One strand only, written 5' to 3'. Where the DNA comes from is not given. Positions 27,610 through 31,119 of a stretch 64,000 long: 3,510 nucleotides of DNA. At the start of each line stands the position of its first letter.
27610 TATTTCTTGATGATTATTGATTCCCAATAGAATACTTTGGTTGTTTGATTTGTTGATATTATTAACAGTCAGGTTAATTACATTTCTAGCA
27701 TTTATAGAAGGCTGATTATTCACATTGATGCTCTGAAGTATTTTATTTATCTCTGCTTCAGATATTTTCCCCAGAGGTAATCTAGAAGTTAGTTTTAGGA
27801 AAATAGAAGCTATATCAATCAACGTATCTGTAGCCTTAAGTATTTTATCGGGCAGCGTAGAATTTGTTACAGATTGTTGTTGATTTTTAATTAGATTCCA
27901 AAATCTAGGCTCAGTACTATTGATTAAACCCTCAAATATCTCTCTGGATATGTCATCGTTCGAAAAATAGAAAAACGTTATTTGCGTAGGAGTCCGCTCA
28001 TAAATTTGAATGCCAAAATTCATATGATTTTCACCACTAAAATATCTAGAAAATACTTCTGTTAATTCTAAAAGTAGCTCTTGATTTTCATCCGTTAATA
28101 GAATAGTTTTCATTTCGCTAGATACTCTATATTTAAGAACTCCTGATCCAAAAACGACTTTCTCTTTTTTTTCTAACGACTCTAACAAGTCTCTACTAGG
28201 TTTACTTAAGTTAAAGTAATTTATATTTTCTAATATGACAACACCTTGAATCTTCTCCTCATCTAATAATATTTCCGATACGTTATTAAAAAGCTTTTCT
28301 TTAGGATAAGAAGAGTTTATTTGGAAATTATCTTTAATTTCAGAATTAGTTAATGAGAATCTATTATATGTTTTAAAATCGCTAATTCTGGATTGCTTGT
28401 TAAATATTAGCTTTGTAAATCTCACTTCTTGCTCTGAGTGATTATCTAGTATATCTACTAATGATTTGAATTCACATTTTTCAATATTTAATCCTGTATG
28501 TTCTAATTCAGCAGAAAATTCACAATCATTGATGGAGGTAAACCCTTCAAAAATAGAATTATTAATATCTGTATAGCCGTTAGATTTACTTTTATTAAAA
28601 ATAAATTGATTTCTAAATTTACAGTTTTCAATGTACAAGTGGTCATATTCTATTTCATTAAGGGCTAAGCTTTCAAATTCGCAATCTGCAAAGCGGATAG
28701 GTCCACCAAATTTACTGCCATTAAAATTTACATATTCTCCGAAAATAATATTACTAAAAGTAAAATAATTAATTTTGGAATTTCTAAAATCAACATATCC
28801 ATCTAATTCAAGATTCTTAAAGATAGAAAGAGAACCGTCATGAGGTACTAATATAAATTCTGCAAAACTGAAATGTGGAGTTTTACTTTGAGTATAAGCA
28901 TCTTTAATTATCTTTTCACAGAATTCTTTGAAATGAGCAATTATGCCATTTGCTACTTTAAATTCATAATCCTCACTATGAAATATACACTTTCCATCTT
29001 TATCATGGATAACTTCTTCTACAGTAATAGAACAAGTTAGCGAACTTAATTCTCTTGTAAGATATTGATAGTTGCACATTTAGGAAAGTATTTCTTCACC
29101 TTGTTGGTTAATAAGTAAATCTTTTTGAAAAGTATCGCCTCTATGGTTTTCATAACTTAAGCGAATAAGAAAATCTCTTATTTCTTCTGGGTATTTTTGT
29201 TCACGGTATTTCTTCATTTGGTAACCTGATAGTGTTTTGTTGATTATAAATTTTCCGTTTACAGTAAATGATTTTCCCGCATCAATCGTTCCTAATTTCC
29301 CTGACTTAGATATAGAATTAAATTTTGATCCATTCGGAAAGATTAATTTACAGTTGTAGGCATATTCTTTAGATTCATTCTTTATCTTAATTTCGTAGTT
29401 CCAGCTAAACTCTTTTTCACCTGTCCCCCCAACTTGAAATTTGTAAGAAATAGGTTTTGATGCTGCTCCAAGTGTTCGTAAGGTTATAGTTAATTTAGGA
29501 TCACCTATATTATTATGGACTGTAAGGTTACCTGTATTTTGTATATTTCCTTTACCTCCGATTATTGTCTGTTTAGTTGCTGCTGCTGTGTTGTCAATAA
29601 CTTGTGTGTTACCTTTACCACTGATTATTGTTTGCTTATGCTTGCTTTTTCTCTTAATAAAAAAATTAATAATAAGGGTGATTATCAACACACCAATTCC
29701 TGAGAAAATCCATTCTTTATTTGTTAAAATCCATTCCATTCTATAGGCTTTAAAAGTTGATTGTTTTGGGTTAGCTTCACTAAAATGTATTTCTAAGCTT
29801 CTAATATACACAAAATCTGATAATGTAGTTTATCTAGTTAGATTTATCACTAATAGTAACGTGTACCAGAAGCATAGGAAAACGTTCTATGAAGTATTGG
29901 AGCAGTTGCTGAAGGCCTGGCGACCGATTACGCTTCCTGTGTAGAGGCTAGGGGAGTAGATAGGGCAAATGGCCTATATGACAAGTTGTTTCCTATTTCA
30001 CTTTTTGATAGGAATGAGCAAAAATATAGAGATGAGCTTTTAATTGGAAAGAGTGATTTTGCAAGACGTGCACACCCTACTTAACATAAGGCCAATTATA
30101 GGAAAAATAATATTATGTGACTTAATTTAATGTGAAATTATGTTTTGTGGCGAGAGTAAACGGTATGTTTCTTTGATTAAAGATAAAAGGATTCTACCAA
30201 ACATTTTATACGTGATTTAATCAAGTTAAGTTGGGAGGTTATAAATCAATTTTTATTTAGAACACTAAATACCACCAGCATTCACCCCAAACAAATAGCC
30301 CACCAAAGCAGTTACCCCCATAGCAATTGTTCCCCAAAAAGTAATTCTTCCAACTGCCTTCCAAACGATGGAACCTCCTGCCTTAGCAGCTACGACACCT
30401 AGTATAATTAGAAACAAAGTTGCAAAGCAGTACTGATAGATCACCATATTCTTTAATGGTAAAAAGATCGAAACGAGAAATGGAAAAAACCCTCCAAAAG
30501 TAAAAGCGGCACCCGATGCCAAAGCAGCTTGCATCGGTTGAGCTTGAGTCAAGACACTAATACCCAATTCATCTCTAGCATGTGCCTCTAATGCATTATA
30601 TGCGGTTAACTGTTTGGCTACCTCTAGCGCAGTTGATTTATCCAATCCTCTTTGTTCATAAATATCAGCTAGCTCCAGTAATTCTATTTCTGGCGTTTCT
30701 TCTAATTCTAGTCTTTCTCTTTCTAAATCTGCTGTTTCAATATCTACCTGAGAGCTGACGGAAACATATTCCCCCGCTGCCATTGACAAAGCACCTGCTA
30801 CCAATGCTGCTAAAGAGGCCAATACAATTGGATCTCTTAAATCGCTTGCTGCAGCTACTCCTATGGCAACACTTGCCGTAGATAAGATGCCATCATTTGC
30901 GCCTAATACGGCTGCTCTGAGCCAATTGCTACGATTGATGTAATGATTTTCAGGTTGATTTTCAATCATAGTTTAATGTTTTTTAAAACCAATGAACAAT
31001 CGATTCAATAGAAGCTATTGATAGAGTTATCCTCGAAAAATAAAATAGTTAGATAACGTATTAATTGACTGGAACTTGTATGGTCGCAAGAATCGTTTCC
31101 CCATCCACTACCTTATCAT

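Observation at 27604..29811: Two-gene cassette: small membrane-anchored protein translationally abutted to a pentapeptide-repeat protein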

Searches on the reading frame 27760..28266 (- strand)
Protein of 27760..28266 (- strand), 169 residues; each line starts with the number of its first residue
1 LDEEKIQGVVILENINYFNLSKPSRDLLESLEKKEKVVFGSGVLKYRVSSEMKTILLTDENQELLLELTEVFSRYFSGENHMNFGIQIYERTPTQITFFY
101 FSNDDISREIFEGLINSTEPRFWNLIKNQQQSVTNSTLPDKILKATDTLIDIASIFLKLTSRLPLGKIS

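Call 86: search_solved_structures(query=A5, max_evalue=10, show_alignments=2)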
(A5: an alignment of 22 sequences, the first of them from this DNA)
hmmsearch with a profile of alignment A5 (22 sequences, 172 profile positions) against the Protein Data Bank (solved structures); distinct sequences matched with E-value up to 10: 28.
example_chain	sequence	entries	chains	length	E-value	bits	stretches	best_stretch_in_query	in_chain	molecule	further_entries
1rv0_I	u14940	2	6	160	0.076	15.9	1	9-49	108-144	hemagglutinin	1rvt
1ruy_I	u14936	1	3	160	0.12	15.2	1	9-50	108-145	hemagglutinin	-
1ruz_I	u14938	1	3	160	0.17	14.8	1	9-49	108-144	hemagglutinin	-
4jug_B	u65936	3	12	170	0.18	14.7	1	9-49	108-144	Hemagglutinin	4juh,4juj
3gbn_B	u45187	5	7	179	0.19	14.6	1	9-49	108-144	Hemagglutinin | Hemagglutinin, HA2 Subunit | Hemagglutinin HA2 chain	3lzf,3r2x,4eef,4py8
4gxu_B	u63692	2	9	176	0.19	14.6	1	9-49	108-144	Hemagglutinin HA2 chain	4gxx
1rd8_B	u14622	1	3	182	0.2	14.6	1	9-49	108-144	hemagglutinin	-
9vh4_B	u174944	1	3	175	0.2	14.6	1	9-50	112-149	Hemagglutinin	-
5vli_B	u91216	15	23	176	0.2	14.6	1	9-50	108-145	Hemagglutinin | Hemagglutinin HA2 chain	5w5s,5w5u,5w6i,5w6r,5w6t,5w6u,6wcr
9lv1_F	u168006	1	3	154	0.2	14.5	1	9-50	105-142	Hemagglutinin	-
5vmc_B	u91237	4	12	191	0.21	14.5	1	9-49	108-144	Hemagglutinin HA2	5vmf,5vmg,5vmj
7wvg_B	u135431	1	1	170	0.22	14.4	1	9-48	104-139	Hemagglutinin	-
3hto_B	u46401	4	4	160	0.22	14.4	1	9-49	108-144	Hemagglutinin HA2 chain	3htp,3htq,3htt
1ru7_B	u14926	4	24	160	0.23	14.4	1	9-50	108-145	hemagglutinin | Hemagglutinin HA2 chain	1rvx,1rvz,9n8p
8gv7_B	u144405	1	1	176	0.24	14.3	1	9-48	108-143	Hemagglutinin H18-HA2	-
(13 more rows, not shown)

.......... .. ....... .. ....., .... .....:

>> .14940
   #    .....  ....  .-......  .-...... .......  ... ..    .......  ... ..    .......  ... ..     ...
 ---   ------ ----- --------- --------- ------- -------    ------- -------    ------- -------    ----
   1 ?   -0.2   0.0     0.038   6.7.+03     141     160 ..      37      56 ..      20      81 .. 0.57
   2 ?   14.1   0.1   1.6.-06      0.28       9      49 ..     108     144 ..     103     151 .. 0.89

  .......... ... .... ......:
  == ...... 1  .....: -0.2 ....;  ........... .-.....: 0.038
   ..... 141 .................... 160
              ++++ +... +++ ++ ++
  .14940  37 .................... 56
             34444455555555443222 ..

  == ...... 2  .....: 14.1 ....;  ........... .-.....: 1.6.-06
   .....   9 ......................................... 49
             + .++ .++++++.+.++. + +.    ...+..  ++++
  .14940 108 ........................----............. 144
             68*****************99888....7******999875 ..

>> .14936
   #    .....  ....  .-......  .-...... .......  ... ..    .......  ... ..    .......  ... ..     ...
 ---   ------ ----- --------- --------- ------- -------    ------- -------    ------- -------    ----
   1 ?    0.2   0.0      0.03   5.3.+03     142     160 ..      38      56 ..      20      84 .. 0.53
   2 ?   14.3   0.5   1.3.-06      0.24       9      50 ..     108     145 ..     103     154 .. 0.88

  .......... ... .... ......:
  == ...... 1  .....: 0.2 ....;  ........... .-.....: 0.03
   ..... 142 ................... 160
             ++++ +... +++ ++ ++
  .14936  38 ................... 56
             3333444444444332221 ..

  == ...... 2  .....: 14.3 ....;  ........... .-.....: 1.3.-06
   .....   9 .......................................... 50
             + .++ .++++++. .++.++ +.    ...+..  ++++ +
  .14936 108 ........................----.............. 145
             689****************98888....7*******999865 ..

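Call 87: search_protein_families(library=pfam, alignment_id=A5, max_evalue=1)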
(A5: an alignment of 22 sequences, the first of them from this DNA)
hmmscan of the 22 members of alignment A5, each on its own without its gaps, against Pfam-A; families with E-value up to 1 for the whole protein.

A. member 1, seq(169 aa): 0 families

B. families by the number of members that match (of 22 scanned): 13 families
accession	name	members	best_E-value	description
PF05383.23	La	3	0.00038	La domain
PF00509.23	Hemagglutinin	1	0.009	Haemagglutinin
PF09216.15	Pfg27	1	0.017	Pfg27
PF17437.7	DUF5416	1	0.02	Family of unknown function (DUF5416)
PF13420.13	Acetyltransf_4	1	0.021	Acetyltransferase (GNAT) domain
PF00647.24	EF1G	1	0.026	Elongation factor 1 gamma, conserved domain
PF19931.4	DUF6394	1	0.039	Family of unknown function (DUF6394)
PF05916.17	Sld5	1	0.046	GINS complex protein helical bundle domain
PF16103.11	DUF4822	1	0.069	Domain of unknown function (DUF4822)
PF23353.1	BBS2_hp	1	0.1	BBS2 hairpin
PF11852.14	Pullul_strch_C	1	0.1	Alpha-1,6-glucosidases, pullulanase-type, C-terminal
PF08804.16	gp32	1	0.11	gp32 DNA binding protein like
PF00942.24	CBM_3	1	0.19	Cellulose binding domain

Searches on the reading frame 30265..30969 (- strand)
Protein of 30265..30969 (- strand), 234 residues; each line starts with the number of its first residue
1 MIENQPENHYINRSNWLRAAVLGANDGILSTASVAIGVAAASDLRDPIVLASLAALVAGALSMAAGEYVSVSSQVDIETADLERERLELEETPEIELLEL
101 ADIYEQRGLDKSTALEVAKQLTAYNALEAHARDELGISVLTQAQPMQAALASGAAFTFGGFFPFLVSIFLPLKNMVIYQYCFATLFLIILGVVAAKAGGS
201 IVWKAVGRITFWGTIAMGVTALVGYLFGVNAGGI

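Call 48: list_cluster_members(proteins=[P0001, P0003, window:30265-30969:-, window:31061-31702:-, window:27306-27551:+])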
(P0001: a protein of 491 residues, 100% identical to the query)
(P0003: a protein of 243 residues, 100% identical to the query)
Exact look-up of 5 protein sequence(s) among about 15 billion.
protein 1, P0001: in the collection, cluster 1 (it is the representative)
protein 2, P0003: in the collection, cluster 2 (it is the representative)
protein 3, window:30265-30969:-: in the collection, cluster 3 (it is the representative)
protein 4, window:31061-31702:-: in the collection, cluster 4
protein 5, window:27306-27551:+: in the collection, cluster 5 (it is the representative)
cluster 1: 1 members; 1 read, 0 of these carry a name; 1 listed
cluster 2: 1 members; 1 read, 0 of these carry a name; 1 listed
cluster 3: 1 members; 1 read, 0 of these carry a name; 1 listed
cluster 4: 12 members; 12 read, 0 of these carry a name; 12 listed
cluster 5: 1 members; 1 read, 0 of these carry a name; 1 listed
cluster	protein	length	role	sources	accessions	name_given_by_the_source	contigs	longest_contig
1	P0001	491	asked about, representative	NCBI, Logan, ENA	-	-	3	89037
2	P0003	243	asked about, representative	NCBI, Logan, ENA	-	-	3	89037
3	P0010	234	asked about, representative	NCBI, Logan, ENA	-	-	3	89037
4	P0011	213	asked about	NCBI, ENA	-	-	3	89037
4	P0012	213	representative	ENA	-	-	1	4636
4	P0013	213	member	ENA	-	-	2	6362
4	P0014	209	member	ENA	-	-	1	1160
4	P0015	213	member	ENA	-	-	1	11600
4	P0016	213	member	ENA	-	-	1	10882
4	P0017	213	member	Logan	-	-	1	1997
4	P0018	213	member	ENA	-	-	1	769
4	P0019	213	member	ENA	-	-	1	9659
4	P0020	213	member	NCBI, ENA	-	-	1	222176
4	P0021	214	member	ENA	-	-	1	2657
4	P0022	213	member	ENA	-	-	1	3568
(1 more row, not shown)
